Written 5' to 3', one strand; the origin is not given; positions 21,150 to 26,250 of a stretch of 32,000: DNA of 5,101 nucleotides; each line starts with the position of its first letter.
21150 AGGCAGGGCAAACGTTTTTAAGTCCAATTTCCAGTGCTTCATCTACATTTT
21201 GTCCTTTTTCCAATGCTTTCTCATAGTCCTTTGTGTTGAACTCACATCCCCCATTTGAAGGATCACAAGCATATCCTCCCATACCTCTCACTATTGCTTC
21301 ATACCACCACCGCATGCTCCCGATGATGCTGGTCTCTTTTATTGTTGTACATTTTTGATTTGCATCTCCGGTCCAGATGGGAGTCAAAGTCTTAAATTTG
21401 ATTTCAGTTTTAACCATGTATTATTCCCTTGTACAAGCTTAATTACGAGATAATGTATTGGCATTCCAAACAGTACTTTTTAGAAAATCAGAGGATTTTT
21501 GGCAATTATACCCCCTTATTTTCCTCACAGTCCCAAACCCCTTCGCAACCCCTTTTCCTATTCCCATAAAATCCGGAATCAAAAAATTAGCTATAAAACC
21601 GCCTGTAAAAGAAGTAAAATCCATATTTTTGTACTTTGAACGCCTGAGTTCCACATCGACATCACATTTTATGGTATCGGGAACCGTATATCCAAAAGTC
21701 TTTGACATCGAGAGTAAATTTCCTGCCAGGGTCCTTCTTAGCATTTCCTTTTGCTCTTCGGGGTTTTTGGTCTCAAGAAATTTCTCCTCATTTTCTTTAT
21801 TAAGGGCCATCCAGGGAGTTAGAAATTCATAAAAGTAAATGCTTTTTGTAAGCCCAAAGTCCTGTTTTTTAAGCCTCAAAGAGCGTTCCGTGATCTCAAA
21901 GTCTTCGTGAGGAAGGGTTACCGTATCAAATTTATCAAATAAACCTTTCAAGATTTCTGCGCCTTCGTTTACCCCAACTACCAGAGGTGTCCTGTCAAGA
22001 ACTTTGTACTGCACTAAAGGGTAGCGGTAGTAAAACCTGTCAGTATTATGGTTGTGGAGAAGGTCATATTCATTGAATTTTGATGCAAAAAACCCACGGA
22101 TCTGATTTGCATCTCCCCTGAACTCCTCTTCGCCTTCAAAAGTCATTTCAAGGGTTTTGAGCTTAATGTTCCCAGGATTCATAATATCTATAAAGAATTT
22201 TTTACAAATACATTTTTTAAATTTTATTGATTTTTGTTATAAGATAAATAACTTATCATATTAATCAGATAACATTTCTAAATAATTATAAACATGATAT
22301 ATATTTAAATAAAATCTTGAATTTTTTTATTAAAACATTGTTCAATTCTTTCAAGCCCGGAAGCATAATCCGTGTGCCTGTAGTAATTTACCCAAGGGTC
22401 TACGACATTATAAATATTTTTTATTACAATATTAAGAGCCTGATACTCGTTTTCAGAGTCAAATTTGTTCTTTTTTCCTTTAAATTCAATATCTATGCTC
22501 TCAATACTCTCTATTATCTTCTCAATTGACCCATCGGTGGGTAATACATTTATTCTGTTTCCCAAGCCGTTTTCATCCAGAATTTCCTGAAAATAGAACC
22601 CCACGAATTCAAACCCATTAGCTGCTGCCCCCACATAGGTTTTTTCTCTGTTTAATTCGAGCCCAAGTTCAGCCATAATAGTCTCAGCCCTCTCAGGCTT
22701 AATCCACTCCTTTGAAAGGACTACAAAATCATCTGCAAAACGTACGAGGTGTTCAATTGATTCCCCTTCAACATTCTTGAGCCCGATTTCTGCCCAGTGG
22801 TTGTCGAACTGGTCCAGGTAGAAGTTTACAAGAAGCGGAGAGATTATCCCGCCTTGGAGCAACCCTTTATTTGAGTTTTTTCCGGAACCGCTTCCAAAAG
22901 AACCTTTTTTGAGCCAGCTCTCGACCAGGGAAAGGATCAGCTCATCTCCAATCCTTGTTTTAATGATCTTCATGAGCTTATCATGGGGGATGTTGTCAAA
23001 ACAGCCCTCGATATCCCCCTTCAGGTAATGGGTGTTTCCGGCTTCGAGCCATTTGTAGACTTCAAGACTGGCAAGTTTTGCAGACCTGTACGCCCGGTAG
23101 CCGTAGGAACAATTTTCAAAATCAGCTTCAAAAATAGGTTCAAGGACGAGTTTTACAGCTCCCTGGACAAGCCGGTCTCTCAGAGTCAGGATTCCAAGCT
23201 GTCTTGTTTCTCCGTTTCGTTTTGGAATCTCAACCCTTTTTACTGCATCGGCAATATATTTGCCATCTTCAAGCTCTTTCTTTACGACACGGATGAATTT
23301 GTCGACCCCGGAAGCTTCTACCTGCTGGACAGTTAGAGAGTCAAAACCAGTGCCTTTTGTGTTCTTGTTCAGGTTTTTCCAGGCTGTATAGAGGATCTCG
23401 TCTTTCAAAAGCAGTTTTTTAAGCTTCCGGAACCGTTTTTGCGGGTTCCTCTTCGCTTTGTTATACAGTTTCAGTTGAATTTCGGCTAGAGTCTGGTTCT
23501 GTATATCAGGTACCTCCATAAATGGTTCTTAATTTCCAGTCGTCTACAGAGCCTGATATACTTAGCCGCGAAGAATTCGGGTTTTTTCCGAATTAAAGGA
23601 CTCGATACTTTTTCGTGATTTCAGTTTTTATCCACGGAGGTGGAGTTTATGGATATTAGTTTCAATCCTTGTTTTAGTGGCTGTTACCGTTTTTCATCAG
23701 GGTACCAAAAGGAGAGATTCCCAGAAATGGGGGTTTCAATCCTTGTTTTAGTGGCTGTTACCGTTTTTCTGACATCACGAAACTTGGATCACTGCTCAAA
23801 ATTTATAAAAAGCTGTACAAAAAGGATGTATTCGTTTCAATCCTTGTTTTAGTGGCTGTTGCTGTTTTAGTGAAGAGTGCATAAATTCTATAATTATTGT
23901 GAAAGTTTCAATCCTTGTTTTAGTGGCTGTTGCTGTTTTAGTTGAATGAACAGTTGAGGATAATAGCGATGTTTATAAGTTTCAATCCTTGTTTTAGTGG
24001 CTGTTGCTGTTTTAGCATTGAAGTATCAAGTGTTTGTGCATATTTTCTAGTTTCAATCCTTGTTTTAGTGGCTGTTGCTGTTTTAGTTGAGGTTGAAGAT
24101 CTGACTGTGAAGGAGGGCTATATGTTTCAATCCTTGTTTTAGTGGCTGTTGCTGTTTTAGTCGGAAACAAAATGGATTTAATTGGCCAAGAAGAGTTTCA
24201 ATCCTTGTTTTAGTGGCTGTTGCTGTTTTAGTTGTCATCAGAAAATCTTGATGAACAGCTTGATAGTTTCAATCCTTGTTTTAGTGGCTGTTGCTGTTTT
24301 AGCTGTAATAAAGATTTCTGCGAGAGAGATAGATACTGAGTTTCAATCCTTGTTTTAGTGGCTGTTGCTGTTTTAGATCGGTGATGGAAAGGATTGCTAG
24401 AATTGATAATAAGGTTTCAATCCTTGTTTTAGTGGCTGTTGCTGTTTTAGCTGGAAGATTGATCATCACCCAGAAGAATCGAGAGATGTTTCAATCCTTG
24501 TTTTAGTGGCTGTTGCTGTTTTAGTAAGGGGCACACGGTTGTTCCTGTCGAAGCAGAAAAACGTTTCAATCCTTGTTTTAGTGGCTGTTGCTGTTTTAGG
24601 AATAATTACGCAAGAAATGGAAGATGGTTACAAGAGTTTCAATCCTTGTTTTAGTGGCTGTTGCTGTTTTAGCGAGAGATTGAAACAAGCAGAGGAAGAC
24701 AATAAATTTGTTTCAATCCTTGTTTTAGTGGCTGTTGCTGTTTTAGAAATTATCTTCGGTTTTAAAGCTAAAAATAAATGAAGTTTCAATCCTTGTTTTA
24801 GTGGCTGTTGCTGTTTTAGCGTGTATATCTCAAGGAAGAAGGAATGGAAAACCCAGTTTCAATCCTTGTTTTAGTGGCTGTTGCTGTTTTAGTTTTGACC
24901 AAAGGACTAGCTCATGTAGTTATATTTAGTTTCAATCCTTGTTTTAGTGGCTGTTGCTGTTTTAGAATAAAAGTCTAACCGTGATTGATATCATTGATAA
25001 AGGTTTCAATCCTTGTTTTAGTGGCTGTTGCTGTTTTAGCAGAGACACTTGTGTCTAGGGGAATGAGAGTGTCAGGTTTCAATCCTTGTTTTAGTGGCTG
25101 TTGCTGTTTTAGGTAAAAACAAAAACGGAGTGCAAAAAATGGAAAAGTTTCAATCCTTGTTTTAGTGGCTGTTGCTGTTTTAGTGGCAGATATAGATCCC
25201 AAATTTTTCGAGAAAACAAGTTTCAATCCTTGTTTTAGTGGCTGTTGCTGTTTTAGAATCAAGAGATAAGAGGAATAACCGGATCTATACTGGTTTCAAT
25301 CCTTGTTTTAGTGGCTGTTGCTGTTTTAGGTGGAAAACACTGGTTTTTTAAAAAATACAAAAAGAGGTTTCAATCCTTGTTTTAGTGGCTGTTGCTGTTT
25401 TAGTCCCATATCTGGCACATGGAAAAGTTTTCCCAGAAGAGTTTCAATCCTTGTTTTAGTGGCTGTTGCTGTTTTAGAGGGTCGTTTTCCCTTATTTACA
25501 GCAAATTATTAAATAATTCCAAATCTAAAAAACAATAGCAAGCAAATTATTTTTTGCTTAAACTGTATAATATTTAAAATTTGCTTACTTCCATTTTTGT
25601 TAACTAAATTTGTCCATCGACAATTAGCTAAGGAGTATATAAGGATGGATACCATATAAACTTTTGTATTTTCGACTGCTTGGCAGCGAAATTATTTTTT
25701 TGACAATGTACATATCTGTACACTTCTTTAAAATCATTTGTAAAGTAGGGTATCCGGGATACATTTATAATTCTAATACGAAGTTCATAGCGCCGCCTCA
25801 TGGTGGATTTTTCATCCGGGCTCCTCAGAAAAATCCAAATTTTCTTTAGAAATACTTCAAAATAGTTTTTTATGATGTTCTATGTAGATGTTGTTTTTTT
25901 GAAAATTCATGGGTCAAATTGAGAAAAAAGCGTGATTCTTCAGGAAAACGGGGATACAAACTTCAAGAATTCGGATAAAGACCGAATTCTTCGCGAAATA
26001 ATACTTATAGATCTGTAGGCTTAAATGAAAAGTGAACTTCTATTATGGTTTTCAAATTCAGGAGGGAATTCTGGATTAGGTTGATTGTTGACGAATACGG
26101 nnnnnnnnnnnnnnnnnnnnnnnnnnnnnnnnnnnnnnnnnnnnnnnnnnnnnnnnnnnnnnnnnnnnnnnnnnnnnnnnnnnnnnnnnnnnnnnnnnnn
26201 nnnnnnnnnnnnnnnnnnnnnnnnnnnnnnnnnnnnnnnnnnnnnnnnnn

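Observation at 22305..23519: Standalone group-II-intron-like RT sandwiched between a CRISPR array and cas6, unfused to Cas1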

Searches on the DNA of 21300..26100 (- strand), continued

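Call 30: search_rna_families(sources=[L005, L007, L008, L001, L080, L081, L085], threshold=gathering)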
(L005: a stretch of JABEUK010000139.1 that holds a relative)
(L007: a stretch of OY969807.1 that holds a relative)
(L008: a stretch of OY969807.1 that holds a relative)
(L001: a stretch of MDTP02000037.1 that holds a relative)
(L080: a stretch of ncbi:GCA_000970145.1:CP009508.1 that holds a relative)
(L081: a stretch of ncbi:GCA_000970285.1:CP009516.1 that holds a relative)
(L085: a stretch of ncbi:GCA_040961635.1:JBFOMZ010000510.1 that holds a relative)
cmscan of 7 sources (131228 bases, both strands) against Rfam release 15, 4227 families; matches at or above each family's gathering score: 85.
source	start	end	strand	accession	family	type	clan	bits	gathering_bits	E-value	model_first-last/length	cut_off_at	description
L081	60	96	+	RF01320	CRISPR-DR7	Gene; CRISPR;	CL00015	57.5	37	5.8e-09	1-37/37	no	CRISPR RNA direct repeat element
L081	130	166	+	RF01320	CRISPR-DR7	Gene; CRISPR;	CL00015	57.5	37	5.8e-09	1-37/37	no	CRISPR RNA direct repeat element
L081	201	237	+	RF01320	CRISPR-DR7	Gene; CRISPR;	CL00015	57.5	37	5.8e-09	1-37/37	no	CRISPR RNA direct repeat element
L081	276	312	+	RF01320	CRISPR-DR7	Gene; CRISPR;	CL00015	57.5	37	5.8e-09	1-37/37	no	CRISPR RNA direct repeat element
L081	351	387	+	RF01320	CRISPR-DR7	Gene; CRISPR;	CL00015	57.5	37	5.8e-09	1-37/37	no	CRISPR RNA direct repeat element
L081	420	456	+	RF01320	CRISPR-DR7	Gene; CRISPR;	CL00015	57.5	37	5.8e-09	1-37/37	no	CRISPR RNA direct repeat element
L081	492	528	+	RF01320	CRISPR-DR7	Gene; CRISPR;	CL00015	57.5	37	5.8e-09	1-37/37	no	CRISPR RNA direct repeat element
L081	568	604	+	RF01320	CRISPR-DR7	Gene; CRISPR;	CL00015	57.5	37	5.8e-09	1-37/37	no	CRISPR RNA direct repeat element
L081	642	678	+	RF01320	CRISPR-DR7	Gene; CRISPR;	CL00015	57.5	37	5.8e-09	1-37/37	no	CRISPR RNA direct repeat element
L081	716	752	+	RF01320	CRISPR-DR7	Gene; CRISPR;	CL00015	57.5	37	5.8e-09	1-37/37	no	CRISPR RNA direct repeat element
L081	791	827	+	RF01320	CRISPR-DR7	Gene; CRISPR;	CL00015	57.5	37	5.8e-09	1-37/37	no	CRISPR RNA direct repeat element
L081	864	900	+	RF01320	CRISPR-DR7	Gene; CRISPR;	CL00015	57.5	37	5.8e-09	1-37/37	no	CRISPR RNA direct repeat element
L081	935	971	+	RF01320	CRISPR-DR7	Gene; CRISPR;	CL00015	57.5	37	5.8e-09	1-37/37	no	CRISPR RNA direct repeat element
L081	1009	1045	+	RF01320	CRISPR-DR7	Gene; CRISPR;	CL00015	57.5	37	5.8e-09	1-37/37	no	CRISPR RNA direct repeat element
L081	1079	1115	+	RF01320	CRISPR-DR7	Gene; CRISPR;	CL00015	57.5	37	5.8e-09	1-37/37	no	CRISPR RNA direct repeat element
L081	1164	1200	+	RF01320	CRISPR-DR7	Gene; CRISPR;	CL00015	57.5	37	5.8e-09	1-37/37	no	CRISPR RNA direct repeat element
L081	1238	1274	+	RF01320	CRISPR-DR7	Gene; CRISPR;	CL00015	57.5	37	5.8e-09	1-37/37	no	CRISPR RNA direct repeat element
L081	1311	1347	+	RF01320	CRISPR-DR7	Gene; CRISPR;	CL00015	57.5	37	5.8e-09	1-37/37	no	CRISPR RNA direct repeat element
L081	1385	1421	+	RF01320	CRISPR-DR7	Gene; CRISPR;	CL00015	57.5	37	5.8e-09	1-37/37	no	CRISPR RNA direct repeat element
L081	1457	1493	+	RF01320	CRISPR-DR7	Gene; CRISPR;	CL00015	57.5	37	5.8e-09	1-37/37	no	CRISPR RNA direct repeat element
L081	1529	1565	+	RF01320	CRISPR-DR7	Gene; CRISPR;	CL00015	57.5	37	5.8e-09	1-37/37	no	CRISPR RNA direct repeat element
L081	1601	1637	+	RF01320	CRISPR-DR7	Gene; CRISPR;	CL00015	57.5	37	5.8e-09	1-37/37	no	CRISPR RNA direct repeat element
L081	1675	1711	+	RF01320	CRISPR-DR7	Gene; CRISPR;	CL00015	57.5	37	5.8e-09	1-37/37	no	CRISPR RNA direct repeat element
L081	1748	1784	+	RF01320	CRISPR-DR7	Gene; CRISPR;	CL00015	57.5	37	5.8e-09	1-37/37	no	CRISPR RNA direct repeat element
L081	1822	1858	+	RF01320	CRISPR-DR7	Gene; CRISPR;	CL00015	57.5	37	5.8e-09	1-37/37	no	CRISPR RNA direct repeat element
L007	11750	11849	+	RF00029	Intron_gpII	Intron;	-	57.1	40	2.9e-08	1-77/77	no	Group II catalytic intron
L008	11750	11849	+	RF00029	Intron_gpII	Intron;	-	57.1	40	2.9e-08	1-77/77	no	Group II catalytic intron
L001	641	677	+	RF01320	CRISPR-DR7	Gene; CRISPR;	CL00015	56.5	37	1e-08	1-37/37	no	CRISPR RNA direct repeat element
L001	713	749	+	RF01320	CRISPR-DR7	Gene; CRISPR;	CL00015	56.5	37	1e-08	1-37/37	no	CRISPR RNA direct repeat element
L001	786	822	+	RF01320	CRISPR-DR7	Gene; CRISPR;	CL00015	56.5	37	1e-08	1-37/37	no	CRISPR RNA direct repeat element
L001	859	895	+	RF01320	CRISPR-DR7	Gene; CRISPR;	CL00015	56.5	37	1e-08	1-37/37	no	CRISPR RNA direct repeat element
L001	932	968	+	RF01320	CRISPR-DR7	Gene; CRISPR;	CL00015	56.5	37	1e-08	1-37/37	no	CRISPR RNA direct repeat element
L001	1003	1039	+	RF01320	CRISPR-DR7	Gene; CRISPR;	CL00015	56.5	37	1e-08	1-37/37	no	CRISPR RNA direct repeat element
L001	1077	1113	+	RF01320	CRISPR-DR7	Gene; CRISPR;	CL00015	56.5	37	1e-08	1-37/37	no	CRISPR RNA direct repeat element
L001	1149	1185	+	RF01320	CRISPR-DR7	Gene; CRISPR;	CL00015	56.5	37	1e-08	1-37/37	no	CRISPR RNA direct repeat element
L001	1222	1258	+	RF01320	CRISPR-DR7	Gene; CRISPR;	CL00015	56.5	37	1e-08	1-37/37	no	CRISPR RNA direct repeat element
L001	1295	1331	+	RF01320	CRISPR-DR7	Gene; CRISPR;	CL00015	56.5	37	1e-08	1-37/37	no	CRISPR RNA direct repeat element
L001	1367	1403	+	RF01320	CRISPR-DR7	Gene; CRISPR;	CL00015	56.5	37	1e-08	1-37/37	no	CRISPR RNA direct repeat element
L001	1440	1476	+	RF01320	CRISPR-DR7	Gene; CRISPR;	CL00015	56.5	37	1e-08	1-37/37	no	CRISPR RNA direct repeat element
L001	1510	1546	+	RF01320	CRISPR-DR7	Gene; CRISPR;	CL00015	56.5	37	1e-08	1-37/37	no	CRISPR RNA direct repeat element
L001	1583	1619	+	RF01320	CRISPR-DR7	Gene; CRISPR;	CL00015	56.5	37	1e-08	1-37/37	no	CRISPR RNA direct repeat element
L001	1654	1690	+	RF01320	CRISPR-DR7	Gene; CRISPR;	CL00015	56.5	37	1e-08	1-37/37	no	CRISPR RNA direct repeat element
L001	1726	1762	+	RF01320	CRISPR-DR7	Gene; CRISPR;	CL00015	56.5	37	1e-08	1-37/37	no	CRISPR RNA direct repeat element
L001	1799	1835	+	RF01320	CRISPR-DR7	Gene; CRISPR;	CL00015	56.5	37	1e-08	1-37/37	no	CRISPR RNA direct repeat element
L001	1872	1908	+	RF01320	CRISPR-DR7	Gene; CRISPR;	CL00015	56.5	37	1e-08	1-37/37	no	CRISPR RNA direct repeat element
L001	1945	1981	+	RF01320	CRISPR-DR7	Gene; CRISPR;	CL00015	56.5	37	1e-08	1-37/37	no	CRISPR RNA direct repeat element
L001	2018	2054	+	RF01320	CRISPR-DR7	Gene; CRISPR;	CL00015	56.5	37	1e-08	1-37/37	no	CRISPR RNA direct repeat element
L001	2091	2127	+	RF01320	CRISPR-DR7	Gene; CRISPR;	CL00015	56.5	37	1e-08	1-37/37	no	CRISPR RNA direct repeat element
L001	2164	2200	+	RF01320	CRISPR-DR7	Gene; CRISPR;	CL00015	56.5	37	1e-08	1-37/37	no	CRISPR RNA direct repeat element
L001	2237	2273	+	RF01320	CRISPR-DR7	Gene; CRISPR;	CL00015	56.5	37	1e-08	1-37/37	no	CRISPR RNA direct repeat element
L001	2310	2346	+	RF01320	CRISPR-DR7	Gene; CRISPR;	CL00015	56.5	37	1e-08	1-37/37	no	CRISPR RNA direct repeat element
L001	2383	2419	+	RF01320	CRISPR-DR7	Gene; CRISPR;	CL00015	56.5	37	1e-08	1-37/37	no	CRISPR RNA direct repeat element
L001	2456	2492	+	RF01320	CRISPR-DR7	Gene; CRISPR;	CL00015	56.5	37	1e-08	1-37/37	no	CRISPR RNA direct repeat element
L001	2527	2563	+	RF01320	CRISPR-DR7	Gene; CRISPR;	CL00015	56.5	37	1e-08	1-37/37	no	CRISPR RNA direct repeat element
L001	2600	2636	+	RF01320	CRISPR-DR7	Gene; CRISPR;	CL00015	56.5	37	1e-08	1-37/37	no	CRISPR RNA direct repeat element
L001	2674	2710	+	RF01320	CRISPR-DR7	Gene; CRISPR;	CL00015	56.5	37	1e-08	1-37/37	no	CRISPR RNA direct repeat element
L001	2745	2781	+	RF01320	CRISPR-DR7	Gene; CRISPR;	CL00015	56.5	37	1e-08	1-37/37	no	CRISPR RNA direct repeat element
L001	2819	2855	+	RF01320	CRISPR-DR7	Gene; CRISPR;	CL00015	56.5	37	1e-08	1-37/37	no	CRISPR RNA direct repeat element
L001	2894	2930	+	RF01320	CRISPR-DR7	Gene; CRISPR;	CL00015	56.5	37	1e-08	1-37/37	no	CRISPR RNA direct repeat element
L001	2968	3004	+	RF01320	CRISPR-DR7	Gene; CRISPR;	CL00015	56.5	37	1e-08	1-37/37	no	CRISPR RNA direct repeat element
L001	3041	3077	+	RF01320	CRISPR-DR7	Gene; CRISPR;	CL00015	56.5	37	1e-08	1-37/37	no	CRISPR RNA direct repeat element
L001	3115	3151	+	RF01320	CRISPR-DR7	Gene; CRISPR;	CL00015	56.5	37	1e-08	1-37/37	no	CRISPR RNA direct repeat element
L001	3188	3224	+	RF01320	CRISPR-DR7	Gene; CRISPR;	CL00015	56.5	37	1e-08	1-37/37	no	CRISPR RNA direct repeat element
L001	3260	3296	+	RF01320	CRISPR-DR7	Gene; CRISPR;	CL00015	56.5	37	1e-08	1-37/37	no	CRISPR RNA direct repeat element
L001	3332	3368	+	RF01320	CRISPR-DR7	Gene; CRISPR;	CL00015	56.5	37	1e-08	1-37/37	no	CRISPR RNA direct repeat element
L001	3405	3441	+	RF01320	CRISPR-DR7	Gene; CRISPR;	CL00015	56.5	37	1e-08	1-37/37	no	CRISPR RNA direct repeat element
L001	3478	3514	+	RF01320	CRISPR-DR7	Gene; CRISPR;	CL00015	56.5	37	1e-08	1-37/37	no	CRISPR RNA direct repeat element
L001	3553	3589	+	RF01320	CRISPR-DR7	Gene; CRISPR;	CL00015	56.5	37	1e-08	1-37/37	no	CRISPR RNA direct repeat element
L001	3626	3662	+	RF01320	CRISPR-DR7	Gene; CRISPR;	CL00015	56.5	37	1e-08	1-37/37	no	CRISPR RNA direct repeat element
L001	3700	3736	+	RF01320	CRISPR-DR7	Gene; CRISPR;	CL00015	56.5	37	1e-08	1-37/37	no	CRISPR RNA direct repeat element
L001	3774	3810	+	RF01320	CRISPR-DR7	Gene; CRISPR;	CL00015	56.5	37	1e-08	1-37/37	no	CRISPR RNA direct repeat element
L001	3847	3883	+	RF01320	CRISPR-DR7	Gene; CRISPR;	CL00015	56.5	37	1e-08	1-37/37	no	CRISPR RNA direct repeat element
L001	3920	3956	+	RF01320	CRISPR-DR7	Gene; CRISPR;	CL00015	56.5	37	1e-08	1-37/37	no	CRISPR RNA direct repeat element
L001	4000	4036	+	RF01320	CRISPR-DR7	Gene; CRISPR;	CL00015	56.5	37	1e-08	1-37/37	no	CRISPR RNA direct repeat element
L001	4073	4109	+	RF01320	CRISPR-DR7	Gene; CRISPR;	CL00015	56.5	37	1e-08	1-37/37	no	CRISPR RNA direct repeat element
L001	4146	4182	+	RF01320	CRISPR-DR7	Gene; CRISPR;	CL00015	56.5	37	1e-08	1-37/37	no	CRISPR RNA direct repeat element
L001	4218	4254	+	RF01320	CRISPR-DR7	Gene; CRISPR;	CL00015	56.5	37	1e-08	1-37/37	no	CRISPR RNA direct repeat element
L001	4290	4326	+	RF01320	CRISPR-DR7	Gene; CRISPR;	CL00015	56.5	37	1e-08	1-37/37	no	CRISPR RNA direct repeat element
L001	4362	4398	+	RF01320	CRISPR-DR7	Gene; CRISPR;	CL00015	56.5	37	1e-08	1-37/37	no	CRISPR RNA direct repeat element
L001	4434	4470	+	RF01320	CRISPR-DR7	Gene; CRISPR;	CL00015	56.5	37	1e-08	1-37/37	no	CRISPR RNA direct repeat element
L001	4515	4551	+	RF01320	CRISPR-DR7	Gene; CRISPR;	CL00015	56.5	37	1e-08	1-37/37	no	CRISPR RNA direct repeat element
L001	4590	4626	+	RF01320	CRISPR-DR7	Gene; CRISPR;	CL00015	56.5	37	1e-08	1-37/37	no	CRISPR RNA direct repeat element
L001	4664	4700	+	RF01320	CRISPR-DR7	Gene; CRISPR;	CL00015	56.5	37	1e-08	1-37/37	no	CRISPR RNA direct repeat element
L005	1800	1960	+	RF02003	group-II-D1D4-4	Intron;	CL00102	52.4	49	2.2e-08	1-138/138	no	Group II catalytic intron D1-D4-4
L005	3694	3781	+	RF00029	Intron_gpII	Intron;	-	42.8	40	9.5e-05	1-77/77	no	Group II catalytic intron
